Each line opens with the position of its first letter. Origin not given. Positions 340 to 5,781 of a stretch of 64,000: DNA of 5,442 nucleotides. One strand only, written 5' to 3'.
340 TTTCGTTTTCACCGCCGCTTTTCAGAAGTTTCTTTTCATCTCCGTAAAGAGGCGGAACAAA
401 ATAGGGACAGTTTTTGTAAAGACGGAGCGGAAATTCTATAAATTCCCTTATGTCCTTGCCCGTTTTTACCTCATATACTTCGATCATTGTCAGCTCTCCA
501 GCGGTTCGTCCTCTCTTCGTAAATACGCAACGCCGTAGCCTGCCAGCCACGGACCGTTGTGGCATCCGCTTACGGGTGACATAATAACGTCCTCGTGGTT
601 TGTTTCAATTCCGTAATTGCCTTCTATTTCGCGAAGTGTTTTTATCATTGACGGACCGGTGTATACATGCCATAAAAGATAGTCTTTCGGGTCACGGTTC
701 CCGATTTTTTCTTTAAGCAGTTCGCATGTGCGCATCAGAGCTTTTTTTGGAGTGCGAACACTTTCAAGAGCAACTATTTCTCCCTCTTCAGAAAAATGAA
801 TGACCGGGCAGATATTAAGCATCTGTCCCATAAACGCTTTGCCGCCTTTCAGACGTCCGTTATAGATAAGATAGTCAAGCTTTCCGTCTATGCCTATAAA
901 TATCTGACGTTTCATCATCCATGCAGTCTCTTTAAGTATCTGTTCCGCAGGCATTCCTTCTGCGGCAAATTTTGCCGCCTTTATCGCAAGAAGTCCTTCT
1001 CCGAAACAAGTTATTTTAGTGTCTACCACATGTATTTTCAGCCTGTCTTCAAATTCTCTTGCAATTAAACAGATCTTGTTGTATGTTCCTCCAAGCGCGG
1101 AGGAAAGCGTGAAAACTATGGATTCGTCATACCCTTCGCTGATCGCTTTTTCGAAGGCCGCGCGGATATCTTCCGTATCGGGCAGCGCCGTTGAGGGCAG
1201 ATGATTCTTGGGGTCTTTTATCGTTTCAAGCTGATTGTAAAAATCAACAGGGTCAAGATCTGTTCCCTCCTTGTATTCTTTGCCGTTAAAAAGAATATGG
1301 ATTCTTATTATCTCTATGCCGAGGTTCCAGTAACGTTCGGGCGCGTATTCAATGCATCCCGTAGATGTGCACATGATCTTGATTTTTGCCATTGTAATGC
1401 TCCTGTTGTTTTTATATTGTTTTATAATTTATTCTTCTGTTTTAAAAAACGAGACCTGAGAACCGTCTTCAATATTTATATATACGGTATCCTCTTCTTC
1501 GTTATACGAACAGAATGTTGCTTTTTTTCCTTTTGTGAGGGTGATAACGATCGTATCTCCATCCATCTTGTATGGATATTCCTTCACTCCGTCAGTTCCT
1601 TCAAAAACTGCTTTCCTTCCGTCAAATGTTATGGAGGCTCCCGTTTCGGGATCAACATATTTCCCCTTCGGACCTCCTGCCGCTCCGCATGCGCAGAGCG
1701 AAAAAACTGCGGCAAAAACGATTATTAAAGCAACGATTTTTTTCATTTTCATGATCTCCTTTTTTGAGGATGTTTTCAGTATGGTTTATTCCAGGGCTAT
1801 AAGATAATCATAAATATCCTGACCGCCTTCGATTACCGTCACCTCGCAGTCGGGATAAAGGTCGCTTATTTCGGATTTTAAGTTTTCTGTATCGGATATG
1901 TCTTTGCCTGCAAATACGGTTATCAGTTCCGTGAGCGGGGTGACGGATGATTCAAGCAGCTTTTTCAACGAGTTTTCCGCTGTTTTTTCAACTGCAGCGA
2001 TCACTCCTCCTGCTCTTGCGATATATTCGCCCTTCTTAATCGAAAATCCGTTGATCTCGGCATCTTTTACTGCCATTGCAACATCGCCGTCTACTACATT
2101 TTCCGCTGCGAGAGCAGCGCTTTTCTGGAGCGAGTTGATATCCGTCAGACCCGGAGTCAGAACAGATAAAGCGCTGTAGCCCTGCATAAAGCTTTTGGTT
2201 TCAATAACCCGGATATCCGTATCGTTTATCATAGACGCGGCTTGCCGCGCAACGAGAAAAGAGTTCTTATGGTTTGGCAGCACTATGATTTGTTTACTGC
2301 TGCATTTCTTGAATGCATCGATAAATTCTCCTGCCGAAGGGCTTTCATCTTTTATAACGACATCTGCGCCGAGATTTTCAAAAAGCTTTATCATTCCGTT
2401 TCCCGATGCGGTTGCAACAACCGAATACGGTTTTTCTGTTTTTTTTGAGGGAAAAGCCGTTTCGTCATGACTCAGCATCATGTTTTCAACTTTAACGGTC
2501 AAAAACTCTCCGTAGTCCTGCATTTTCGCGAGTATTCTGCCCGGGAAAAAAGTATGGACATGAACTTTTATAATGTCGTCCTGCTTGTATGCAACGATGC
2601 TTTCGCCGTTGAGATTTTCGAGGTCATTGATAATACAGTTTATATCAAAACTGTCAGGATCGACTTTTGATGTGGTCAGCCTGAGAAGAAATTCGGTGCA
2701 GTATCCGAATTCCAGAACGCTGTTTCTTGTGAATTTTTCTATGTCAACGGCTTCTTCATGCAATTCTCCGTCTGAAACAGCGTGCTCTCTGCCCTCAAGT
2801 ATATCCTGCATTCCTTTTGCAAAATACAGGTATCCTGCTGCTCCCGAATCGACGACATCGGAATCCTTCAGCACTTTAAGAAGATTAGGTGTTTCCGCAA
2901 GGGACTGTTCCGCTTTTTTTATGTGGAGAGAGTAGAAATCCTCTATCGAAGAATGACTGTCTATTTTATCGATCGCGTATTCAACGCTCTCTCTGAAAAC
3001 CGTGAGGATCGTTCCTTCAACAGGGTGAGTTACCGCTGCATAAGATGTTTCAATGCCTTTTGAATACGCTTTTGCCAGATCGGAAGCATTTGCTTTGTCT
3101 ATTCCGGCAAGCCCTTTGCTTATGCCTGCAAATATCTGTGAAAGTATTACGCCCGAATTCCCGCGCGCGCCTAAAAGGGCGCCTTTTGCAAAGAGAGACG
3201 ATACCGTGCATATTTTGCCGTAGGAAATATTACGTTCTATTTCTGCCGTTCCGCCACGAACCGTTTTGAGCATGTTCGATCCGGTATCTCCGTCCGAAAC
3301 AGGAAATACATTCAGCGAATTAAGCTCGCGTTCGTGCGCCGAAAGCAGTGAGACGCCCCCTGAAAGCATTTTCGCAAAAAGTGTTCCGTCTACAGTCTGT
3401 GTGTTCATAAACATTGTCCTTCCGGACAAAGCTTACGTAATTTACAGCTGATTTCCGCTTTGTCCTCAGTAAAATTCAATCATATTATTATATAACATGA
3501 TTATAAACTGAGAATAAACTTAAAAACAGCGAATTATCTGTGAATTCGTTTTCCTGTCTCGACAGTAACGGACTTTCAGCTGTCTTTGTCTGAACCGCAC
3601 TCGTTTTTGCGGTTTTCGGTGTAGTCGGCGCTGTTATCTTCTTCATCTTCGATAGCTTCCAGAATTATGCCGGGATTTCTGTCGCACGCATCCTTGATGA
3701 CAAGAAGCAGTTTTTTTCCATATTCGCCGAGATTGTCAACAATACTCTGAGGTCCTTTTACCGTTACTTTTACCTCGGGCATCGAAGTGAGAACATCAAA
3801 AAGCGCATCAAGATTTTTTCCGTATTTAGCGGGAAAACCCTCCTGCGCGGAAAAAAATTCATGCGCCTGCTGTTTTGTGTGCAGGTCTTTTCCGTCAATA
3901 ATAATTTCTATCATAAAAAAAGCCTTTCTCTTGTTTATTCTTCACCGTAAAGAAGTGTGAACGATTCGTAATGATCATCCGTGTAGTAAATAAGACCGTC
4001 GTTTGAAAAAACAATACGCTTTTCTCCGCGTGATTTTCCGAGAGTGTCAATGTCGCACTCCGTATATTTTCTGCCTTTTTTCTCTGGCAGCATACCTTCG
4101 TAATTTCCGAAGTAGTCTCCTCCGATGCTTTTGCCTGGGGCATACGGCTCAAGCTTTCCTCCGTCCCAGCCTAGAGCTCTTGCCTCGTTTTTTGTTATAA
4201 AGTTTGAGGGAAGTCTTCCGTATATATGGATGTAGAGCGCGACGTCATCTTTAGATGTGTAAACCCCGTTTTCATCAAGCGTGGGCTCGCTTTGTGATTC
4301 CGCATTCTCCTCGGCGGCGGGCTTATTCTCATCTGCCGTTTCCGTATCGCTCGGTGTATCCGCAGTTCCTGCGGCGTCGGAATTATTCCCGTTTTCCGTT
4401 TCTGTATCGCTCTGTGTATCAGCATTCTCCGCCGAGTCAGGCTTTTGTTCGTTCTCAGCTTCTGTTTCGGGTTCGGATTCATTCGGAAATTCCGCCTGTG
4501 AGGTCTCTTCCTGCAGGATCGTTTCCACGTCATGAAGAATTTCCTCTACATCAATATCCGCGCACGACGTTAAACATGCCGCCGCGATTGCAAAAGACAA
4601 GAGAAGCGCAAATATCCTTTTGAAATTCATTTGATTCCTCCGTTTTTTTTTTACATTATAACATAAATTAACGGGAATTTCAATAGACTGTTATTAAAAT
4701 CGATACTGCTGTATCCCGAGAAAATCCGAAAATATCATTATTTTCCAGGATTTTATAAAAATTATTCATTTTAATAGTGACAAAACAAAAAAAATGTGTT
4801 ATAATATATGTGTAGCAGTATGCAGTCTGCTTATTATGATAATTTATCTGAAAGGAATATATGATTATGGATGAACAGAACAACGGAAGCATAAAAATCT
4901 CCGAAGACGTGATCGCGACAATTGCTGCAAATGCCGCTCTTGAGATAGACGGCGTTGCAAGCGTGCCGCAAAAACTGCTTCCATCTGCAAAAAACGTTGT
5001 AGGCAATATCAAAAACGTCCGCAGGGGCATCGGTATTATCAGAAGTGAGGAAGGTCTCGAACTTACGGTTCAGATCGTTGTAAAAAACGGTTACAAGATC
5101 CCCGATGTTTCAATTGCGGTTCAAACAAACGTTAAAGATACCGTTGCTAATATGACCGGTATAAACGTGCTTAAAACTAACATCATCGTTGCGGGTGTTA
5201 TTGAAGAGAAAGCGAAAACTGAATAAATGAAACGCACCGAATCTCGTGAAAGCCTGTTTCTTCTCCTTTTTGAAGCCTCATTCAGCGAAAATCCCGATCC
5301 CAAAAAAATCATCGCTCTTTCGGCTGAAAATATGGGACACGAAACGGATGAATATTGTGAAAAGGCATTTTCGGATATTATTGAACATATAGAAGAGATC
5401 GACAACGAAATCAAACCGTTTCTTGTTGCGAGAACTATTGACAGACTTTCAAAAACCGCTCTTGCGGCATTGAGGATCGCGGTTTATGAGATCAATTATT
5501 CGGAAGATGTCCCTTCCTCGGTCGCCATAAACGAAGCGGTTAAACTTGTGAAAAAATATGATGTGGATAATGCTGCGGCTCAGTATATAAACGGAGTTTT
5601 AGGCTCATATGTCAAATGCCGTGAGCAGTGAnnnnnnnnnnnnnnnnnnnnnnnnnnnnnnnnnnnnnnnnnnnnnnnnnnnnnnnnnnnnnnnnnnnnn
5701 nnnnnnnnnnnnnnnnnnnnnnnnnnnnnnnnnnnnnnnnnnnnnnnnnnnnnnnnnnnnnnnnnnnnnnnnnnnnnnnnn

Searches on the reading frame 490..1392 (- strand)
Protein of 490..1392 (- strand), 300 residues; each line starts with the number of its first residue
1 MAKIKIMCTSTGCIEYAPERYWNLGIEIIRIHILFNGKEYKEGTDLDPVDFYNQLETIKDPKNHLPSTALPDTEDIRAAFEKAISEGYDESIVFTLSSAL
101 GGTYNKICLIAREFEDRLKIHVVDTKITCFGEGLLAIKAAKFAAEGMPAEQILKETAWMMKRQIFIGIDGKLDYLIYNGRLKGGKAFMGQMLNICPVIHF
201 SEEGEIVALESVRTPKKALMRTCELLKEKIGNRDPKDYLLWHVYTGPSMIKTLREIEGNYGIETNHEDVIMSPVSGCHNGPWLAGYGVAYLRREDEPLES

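Call 57: search_protein_families(library=pfam, proteins=[window:490-1392:-], max_evalue=0.00001)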
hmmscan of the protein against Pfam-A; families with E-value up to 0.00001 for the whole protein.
window:490-1392:- (300 aa): 1 family
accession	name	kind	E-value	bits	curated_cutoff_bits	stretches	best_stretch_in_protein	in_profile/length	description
PF02645.21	DegV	-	5.4e-56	190.4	27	1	3-288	1-277/280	Uncharacterised protein, DegV family COG1307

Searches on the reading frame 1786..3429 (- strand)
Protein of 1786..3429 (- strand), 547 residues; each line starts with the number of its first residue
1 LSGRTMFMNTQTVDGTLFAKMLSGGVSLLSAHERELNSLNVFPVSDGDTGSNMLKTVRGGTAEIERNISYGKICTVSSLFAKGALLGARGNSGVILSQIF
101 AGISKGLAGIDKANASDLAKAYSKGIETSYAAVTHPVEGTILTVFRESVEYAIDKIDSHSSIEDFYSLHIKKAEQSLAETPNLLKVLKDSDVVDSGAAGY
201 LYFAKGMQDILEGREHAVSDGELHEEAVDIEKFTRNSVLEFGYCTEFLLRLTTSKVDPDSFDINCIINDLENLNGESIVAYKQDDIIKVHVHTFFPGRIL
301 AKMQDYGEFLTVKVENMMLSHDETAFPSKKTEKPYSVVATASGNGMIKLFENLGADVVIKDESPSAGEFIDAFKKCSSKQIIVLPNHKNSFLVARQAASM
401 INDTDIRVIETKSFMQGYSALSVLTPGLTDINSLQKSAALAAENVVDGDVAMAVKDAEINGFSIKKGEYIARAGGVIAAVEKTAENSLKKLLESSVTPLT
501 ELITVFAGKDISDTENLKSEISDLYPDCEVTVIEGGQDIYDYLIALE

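Call 57: search_protein_families(library=pfam, proteins=[window:1786-3429:-], max_evalue=0.00001)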
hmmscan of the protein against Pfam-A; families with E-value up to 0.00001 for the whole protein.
window:1786-3429:- (547 aa): 3 families
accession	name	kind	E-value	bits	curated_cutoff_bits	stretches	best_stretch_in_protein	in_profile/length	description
PF13684.11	FakA-like_C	-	1.2e-53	182.1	23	1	337-547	2-216/216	Fatty acid kinase subunit A-like, C-terminal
PF02734.22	Dak2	-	1.3e-34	120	27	1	43-208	1-173/174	DAK2 domain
PF21645.3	FakA-like_M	-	1.6e-20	73.1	24.9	1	240-323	1-79/80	Fatty acid kinase subunit A-like, middle domain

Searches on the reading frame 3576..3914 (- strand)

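Call 26: search_protein_families(library=pfam, proteins=[window:3576-3914:-], max_evalue=0.01)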
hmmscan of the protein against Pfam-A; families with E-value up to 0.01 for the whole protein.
window:3576-3914:- (112 aa): 1 family
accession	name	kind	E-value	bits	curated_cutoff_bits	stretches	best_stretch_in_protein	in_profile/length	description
PF01337.24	Barstar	-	9e-15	54.9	23.4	1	3-79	3-83/96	Barstar (barnase inhibitor)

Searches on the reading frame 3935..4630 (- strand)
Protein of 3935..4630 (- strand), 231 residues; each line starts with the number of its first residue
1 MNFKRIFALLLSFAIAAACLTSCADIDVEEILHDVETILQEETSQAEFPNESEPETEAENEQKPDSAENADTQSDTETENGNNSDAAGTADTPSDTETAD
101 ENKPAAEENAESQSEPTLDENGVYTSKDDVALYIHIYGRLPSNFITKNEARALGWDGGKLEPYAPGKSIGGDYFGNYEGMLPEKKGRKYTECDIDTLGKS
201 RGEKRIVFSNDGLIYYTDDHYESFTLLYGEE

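Call 57: search_protein_families(library=pfam, proteins=[window:3935-4630:-], max_evalue=0.00001)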
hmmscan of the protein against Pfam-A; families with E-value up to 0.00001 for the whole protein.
window:3935-4630:- (231 aa): 1 family
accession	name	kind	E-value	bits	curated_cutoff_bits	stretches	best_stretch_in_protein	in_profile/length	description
PF00545.25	Ribonuclease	-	2.7e-19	69.9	24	1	134-226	8-96/98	ribonuclease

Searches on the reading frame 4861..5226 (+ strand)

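Call 26: search_protein_families(library=pfam, proteins=[window:4861-5226:+], max_evalue=0.01)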
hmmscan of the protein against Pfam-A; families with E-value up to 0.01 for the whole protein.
window:4861-5226:+ (121 aa): 1 family
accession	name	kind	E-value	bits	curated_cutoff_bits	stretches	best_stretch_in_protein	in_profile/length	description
PF03780.18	Asp23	-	1.6e-21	77.2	28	1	8-113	2-107/108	Asp23 family, cell envelope-related function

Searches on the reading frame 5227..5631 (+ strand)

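Call 4: search_protein_families(library=pfam, proteins=[window:5227-5631:+])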
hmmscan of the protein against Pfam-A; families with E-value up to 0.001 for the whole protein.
window:5227-5631:+ (134 aa): 1 family
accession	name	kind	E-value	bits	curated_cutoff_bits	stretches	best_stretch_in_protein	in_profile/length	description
PF01029.23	NusB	-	2.6e-26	93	23.1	1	5-129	2-132/133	NusB family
